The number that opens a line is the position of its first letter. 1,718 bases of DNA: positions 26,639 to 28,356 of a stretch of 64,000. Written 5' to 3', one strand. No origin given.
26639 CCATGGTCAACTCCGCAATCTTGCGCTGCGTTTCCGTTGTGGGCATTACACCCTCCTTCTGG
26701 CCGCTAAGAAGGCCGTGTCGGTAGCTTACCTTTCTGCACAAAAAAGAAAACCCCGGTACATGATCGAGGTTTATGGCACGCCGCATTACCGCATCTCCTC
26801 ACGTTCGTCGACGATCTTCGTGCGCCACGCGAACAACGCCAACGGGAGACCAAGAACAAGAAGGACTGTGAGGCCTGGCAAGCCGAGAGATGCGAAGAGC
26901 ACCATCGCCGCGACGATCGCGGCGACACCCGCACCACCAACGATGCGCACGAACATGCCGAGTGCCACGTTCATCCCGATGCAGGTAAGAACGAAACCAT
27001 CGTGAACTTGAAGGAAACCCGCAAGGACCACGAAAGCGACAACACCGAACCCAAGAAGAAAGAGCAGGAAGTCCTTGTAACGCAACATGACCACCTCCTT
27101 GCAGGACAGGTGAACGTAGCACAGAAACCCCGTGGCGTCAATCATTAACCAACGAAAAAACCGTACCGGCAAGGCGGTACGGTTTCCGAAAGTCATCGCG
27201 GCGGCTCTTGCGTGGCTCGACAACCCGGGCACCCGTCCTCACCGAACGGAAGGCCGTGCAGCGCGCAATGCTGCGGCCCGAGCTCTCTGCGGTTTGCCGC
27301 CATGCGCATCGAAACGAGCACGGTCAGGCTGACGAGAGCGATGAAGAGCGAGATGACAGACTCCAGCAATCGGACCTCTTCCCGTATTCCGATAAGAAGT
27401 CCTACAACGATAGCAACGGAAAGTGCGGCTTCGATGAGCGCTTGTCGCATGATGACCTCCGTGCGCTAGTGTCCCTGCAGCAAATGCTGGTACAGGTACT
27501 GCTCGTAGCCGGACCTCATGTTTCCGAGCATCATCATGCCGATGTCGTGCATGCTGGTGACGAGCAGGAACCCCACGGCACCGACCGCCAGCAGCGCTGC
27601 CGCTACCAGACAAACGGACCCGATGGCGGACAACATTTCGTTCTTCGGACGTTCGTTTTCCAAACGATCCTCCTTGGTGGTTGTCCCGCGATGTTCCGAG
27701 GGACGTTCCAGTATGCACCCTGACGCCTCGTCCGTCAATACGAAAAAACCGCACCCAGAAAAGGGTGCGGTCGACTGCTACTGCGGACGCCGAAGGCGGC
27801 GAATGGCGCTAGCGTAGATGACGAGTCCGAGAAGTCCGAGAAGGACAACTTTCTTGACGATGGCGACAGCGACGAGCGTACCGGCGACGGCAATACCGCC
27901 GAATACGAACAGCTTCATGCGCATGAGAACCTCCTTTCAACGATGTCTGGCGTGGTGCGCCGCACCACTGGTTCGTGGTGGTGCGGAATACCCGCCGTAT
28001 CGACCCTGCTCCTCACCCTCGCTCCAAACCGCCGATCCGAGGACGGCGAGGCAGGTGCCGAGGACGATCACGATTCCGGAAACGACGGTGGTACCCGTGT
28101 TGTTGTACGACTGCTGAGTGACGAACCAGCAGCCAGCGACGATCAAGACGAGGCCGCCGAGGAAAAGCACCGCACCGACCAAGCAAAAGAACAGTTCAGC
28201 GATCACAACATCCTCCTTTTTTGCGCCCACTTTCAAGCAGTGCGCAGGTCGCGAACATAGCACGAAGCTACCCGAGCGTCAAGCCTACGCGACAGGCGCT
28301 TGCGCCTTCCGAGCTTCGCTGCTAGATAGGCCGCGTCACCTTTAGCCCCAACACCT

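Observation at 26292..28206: Run of six consecutive small (48-130 aa), mostly membrane-protein genes between lspA and comM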

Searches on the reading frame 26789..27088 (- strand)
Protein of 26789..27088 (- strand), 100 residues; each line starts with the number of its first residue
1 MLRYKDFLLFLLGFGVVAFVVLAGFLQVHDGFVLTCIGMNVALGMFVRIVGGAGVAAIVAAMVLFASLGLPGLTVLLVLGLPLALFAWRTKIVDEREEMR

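Call 8: search_protein_families(library=pfam, max_evalue=1, proteins=[window:26789-27088:-])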
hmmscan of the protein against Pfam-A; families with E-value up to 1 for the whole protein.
window:26789-27088:- (100 aa): 1 family
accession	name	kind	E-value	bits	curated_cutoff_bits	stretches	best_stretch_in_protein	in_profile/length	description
PF01734.28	Patatin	-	0.78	10.4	27.7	1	15-65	6-46/191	Patatin-like phospholipase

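Call 9: search_protein_families(library=ncbifam, max_evalue=1, proteins=[window:26789-27088:-])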
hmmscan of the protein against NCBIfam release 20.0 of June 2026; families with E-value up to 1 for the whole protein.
window:26789-27088:- (100 aa): 0 families

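Call 62: list_cluster_members(proteins=[window:26789-27088:-, window:27469-27663:-, window:27469-27636:-, window:27940-28206:-, window:26295-26684:-, window:26789-27094:-])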
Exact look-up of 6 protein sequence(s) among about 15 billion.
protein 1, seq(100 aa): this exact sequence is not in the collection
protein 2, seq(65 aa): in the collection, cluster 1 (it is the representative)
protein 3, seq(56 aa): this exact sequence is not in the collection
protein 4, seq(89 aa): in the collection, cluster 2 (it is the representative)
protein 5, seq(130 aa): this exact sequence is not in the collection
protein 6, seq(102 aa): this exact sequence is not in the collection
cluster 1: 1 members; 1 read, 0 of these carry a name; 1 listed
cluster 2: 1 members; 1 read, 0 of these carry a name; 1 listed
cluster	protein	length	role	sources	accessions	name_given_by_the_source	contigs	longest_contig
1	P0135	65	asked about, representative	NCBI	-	-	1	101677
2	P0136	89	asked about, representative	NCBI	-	-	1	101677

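Call 67: search_protein_families(library=padloc, max_evalue=1, proteins=[window:26789-27088:-])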
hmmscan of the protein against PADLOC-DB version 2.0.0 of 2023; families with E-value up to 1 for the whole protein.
window:26789-27088:- (100 aa): 0 families

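Call 68: search_protein_families(library=phrogs, max_evalue=1, proteins=[window:26789-27088:-])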
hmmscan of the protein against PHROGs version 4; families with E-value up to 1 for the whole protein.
window:26789-27088:- (100 aa): 0 families

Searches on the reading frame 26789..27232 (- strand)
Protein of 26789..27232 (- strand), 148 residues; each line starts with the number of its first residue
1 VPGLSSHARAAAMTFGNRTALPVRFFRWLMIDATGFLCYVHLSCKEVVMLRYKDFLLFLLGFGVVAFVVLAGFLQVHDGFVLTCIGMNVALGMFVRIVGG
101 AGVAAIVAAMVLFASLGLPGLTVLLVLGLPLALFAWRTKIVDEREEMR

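Call 15: list_cluster_members(proteins=[P0001, window:26789-27232:-, window:27196-27450:-, window:27469-27738:-, window:27781-27924:-, window:27940-28263:-, window:28360-29871:+, window:25790-26233:+])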
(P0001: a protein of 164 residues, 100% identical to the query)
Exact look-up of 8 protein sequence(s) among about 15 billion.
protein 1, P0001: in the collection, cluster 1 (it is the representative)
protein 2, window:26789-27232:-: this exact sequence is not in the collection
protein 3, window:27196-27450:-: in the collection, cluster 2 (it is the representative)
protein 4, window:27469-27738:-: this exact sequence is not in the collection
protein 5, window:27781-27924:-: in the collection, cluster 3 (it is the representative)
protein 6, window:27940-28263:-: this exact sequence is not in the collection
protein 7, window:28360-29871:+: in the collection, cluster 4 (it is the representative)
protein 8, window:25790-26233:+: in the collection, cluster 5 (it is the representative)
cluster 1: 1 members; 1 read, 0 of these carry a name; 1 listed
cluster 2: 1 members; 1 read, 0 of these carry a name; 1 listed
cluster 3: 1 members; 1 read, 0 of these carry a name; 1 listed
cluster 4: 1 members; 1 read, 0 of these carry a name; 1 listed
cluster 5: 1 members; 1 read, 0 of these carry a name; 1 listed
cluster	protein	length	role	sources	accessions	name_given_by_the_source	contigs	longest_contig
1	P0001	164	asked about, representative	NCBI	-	-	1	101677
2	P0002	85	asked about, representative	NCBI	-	-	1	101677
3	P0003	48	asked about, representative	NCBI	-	-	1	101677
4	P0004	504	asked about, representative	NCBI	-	-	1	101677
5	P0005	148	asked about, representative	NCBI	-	-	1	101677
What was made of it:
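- Checked: The Shine-Dalgarno-supported products of g3, g4, g5 and g6 are exactly those on record in the public protein collection for this contig. g1 is on record with a longer 164-aa start, and g2 was not found under the starts I tried (calls 15, 62).
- The exact products of g3, g4, g5 and g6 are in the public gene calls (calls 15, 62).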

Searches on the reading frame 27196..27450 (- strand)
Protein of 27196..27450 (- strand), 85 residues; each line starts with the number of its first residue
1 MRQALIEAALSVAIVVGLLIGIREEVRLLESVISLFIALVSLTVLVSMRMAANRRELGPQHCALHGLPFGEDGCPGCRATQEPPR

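Call 8: search_protein_families(library=pfam, max_evalue=1, proteins=[window:27196-27450:-])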
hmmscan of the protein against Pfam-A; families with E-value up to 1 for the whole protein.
window:27196-27450:- (85 aa): 2 families
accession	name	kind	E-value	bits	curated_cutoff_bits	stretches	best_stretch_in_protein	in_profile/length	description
PF18159.6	S_4TM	-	0.019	14.8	26.9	1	4-57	167-220/291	SMODS-associating 4TM effector domain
PF13795.12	HupE_UreJ_2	-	0.05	13.7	24.5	1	9-66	44-106/156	HupE / UreJ protein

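Call 9: search_protein_families(library=ncbifam, max_evalue=1, proteins=[window:27196-27450:-])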
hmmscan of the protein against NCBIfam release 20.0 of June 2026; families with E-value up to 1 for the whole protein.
window:27196-27450:- (85 aa): 2 families
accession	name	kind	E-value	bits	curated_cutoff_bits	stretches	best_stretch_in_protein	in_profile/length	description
NF037982.1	Nramp_1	equivalog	0.0037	16.5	50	1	4-59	104-160/404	Nramp family divalent metal transporter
NF033649.1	LipDrop_Rv1109c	equivalog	0.21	11.6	110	1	9-52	5-49/198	lipid droplet-associated protein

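Call 39: find_related_loci(query=A1, collection=metagenome_contigs, flank=10000)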
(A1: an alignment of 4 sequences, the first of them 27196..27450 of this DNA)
Query A1 (85 aa) in metagenome_contigs; peptide patterns used: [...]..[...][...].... (x = any residue, [..] = any of these).
88 stretches matched a pattern, but none encodes a relative of the query by tblastn (E <= 1e-3).

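Call 40: find_related_loci(query=A1, collection=viral_contigs, flank=5000)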
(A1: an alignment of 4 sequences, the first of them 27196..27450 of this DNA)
Query A1 (85 aa) in viral_contigs; peptide patterns used: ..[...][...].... (x = any residue, [..] = any of these).
14 stretches matched a pattern, but none encodes a relative of the query by tblastn (E <= 1e-3).

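Call 43: find_homologous_proteins(query=A1, max_evalue=1)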
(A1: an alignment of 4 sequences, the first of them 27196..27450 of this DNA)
Query A1 (4 sequences) (85 aa, profile of the alignment): 5 proteins with E <= 1 among 723 candidates.
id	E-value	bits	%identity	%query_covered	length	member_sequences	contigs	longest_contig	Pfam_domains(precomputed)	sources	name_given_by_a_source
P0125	1.3e-36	143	67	28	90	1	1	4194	-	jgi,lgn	jgi:hypothetical protein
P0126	6.4e-36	141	29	100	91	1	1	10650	-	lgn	-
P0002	9.5e-32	127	100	100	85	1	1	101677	-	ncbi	-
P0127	2.1e-30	123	40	100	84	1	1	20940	-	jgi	jgi:hypothetical protein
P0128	3.7e-25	106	46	95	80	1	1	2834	-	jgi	jgi:hypothetical protein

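Call 44: find_encoding_contigs(protein=P0128, flank=10000, max_places=2)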
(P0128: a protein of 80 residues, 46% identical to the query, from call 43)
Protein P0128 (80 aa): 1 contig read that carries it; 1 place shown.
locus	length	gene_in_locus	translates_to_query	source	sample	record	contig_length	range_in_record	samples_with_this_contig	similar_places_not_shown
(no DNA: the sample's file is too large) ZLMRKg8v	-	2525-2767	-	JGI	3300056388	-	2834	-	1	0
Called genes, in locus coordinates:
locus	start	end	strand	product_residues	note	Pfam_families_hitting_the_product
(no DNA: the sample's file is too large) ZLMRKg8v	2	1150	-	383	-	?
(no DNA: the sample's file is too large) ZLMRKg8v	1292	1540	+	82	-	-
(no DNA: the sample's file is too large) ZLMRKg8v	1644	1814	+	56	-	-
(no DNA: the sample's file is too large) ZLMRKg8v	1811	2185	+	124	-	-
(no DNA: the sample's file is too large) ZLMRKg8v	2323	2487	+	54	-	-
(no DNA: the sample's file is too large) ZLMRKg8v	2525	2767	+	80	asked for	-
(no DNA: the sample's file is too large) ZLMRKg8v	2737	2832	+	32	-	?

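Call 67: search_protein_families(library=padloc, max_evalue=1, proteins=[window:27196-27450:-])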
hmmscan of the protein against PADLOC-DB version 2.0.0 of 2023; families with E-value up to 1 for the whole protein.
window:27196-27450:- (85 aa): 0 families

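Call 68: search_protein_families(library=phrogs, max_evalue=1, proteins=[window:27196-27450:-])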
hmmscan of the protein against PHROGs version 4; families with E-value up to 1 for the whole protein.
window:27196-27450:- (85 aa): 0 families

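Call 92: search_dna_similar(query=window:27196-27450:-, collection=plasmids, mode=protein, max_evalue=0.01, max_rows=5)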
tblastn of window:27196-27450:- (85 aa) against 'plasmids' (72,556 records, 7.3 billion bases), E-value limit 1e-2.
No match.

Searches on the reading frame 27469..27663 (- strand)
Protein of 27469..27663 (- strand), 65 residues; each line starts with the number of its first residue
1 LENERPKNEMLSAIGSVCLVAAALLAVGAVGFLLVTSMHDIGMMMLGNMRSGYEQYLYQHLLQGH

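Call 8: search_protein_families(library=pfam, max_evalue=1, proteins=[window:27469-27663:-])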
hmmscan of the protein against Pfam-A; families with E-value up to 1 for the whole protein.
window:27469-27663:- (65 aa): 0 families

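Call 9: search_protein_families(library=ncbifam, max_evalue=1, proteins=[window:27469-27663:-])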
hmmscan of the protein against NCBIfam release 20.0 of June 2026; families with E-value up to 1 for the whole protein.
window:27469-27663:- (65 aa): 0 families

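Call 41: find_related_loci(query=A2, collection=viral_contigs, flank=5000)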
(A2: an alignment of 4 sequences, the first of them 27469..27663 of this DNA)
Query A2 (65 aa) in viral_contigs; peptide patterns used: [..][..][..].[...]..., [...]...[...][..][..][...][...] (x = any residue, [..] = any of these).
261 stretches matched a pattern, but none encodes a relative of the query by tblastn (E <= 1e-3).
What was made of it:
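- Tried and rejected: Metagenome and viral-contig scans with the g3 and g4 profiles (calls 39-41).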

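Call 67: search_protein_families(library=padloc, max_evalue=1, proteins=[window:27469-27663:-])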
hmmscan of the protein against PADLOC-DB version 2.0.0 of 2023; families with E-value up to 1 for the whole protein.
window:27469-27663:- (65 aa): 0 families

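Call 68: search_protein_families(library=phrogs, max_evalue=1, proteins=[window:27469-27663:-])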
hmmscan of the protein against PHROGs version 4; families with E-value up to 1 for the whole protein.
window:27469-27663:- (65 aa): 1 family
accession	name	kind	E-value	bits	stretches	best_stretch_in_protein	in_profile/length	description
phrog_36527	-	unknown function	0.066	14.4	1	13-35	27-49/64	-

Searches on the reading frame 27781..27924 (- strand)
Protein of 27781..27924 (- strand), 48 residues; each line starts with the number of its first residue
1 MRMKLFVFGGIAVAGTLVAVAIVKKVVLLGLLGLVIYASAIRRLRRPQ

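Call 8: search_protein_families(library=pfam, max_evalue=1, proteins=[window:27781-27924:-])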
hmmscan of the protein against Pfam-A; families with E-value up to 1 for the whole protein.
window:27781-27924:- (48 aa): 1 family
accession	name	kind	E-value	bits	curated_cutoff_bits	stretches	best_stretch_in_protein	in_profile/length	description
PF16913.11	PUNUT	-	0.068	12.8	30.6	1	3-41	230-268/321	Purine nucleobase transmembrane transport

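Call 9: search_protein_families(library=ncbifam, max_evalue=1, proteins=[window:27781-27924:-])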
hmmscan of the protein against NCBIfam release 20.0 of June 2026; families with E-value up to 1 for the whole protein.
window:27781-27924:- (48 aa): 0 families

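Call 67: search_protein_families(library=padloc, max_evalue=1, proteins=[window:27781-27924:-])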
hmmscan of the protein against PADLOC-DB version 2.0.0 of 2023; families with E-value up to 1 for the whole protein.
window:27781-27924:- (48 aa): 0 families

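Call 68: search_protein_families(library=phrogs, max_evalue=1, proteins=[window:27781-27924:-])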
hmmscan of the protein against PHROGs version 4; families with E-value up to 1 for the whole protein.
window:27781-27924:- (48 aa): 1 family
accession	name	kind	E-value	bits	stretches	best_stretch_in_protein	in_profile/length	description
phrog_22030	-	moron, auxiliary metabolic gene and host takeover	0.093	13.9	1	9-36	9-35/59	membrane protein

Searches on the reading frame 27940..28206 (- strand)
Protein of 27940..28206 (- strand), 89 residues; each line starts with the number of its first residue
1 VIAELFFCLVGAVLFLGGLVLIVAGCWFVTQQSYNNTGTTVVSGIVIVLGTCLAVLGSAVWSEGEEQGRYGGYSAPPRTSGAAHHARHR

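Call 8: search_protein_families(library=pfam, max_evalue=1, proteins=[window:27940-28206:-])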
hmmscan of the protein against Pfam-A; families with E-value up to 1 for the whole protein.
window:27940-28206:- (89 aa): 13 families
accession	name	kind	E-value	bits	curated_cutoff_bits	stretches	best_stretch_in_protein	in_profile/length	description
PF11139.14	SfLAP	-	0.01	15.7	35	1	5-64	32-90/213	Sap, sulfolipid-1-addressing protein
PF14965.11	BRI3BP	-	0.012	15.6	27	1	2-65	92-155/179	Negative regulator of p53/TP53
PF19862.4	DUF6336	-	0.017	15.9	25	1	11-65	15-69/128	Family of unknown function (DUF6336)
PF24961.1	NfeD_membrane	-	0.027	14.9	26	1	1-56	62-116/119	NfeD integral membrane domain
PF13491.11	FtsK_4TM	-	0.039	14.1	23.1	1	2-72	54-124/171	4TM region of DNA translocase FtsK/SpoIIIE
PF23600.1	DUF7139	-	0.074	13.1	30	1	9-59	21-76/150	Domain of unknown function (DUF7139)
PF23933.1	DUF7269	-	0.084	13.4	29.1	1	10-77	1-59/162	Family of unknown function (DUF7269)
PF23636.1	DUF7144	-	0.09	13.4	27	1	3-63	5-66/115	Domain of unknown function (DUF7144)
PF07332.16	Phage_holin_3_6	-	0.092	13.2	28.4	1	5-59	38-92/116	Putative Actinobacterial Holin-X, holin superfamily III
PF09925.14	DUF2157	-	0.29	11.3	32.4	1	12-63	36-87/146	Predicted membrane protein (DUF2157)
PF19529.4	DUF6057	-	0.37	10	29.8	1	5-53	157-206/569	Family of unknown function (DUF6057)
PF00335.26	Tetraspanin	-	0.38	10.8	32.1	1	6-58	4-62/225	Tetraspanin family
PF24838.2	8xMP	-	0.99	9.7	30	0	14-55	24-66/136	Octameric membrane protein family (8xMP)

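Call 9: search_protein_families(library=ncbifam, max_evalue=1, proteins=[window:27940-28206:-])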
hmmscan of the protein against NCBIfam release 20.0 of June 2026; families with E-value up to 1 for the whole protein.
window:27940-28206:- (89 aa): 5 families
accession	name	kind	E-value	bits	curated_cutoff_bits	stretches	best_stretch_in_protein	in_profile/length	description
TIGR00950.1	2A78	equivalog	0.013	15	230.2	1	11-64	163-216/264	carboxylate/amino acid/amine transporter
NF041635.1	STM3941_fam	subfamily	0.016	15.1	40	1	13-49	7-43/157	STM3941 family protein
TIGR00304.2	TIGR00304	equivalog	0.021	14.6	33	1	9-49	3-40/76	TIGR00304 family membrane protein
NF058603.1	SCO2097_fam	equivalog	0.022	15.1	110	1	9-69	43-96/129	SCO2097 family morphological protein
NF045710.1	GSU0071_fam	equivalog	0.053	13.6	99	1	7-55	66-114/138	GSU0071 family protein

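Call 67: search_protein_families(library=padloc, max_evalue=1, proteins=[window:27940-28206:-])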
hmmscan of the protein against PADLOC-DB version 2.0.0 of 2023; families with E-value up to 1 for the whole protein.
window:27940-28206:- (89 aa): 0 families

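Call 68: search_protein_families(library=phrogs, max_evalue=1, proteins=[window:27940-28206:-])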
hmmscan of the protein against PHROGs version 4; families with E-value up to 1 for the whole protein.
window:27940-28206:- (89 aa): 2 families
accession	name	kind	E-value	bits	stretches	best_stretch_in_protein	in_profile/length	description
phrog_37382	-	unknown function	0.27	12.5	1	12-69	13-63/63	-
phrog_8808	-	unknown function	0.81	10.4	1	6-38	11-43/68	-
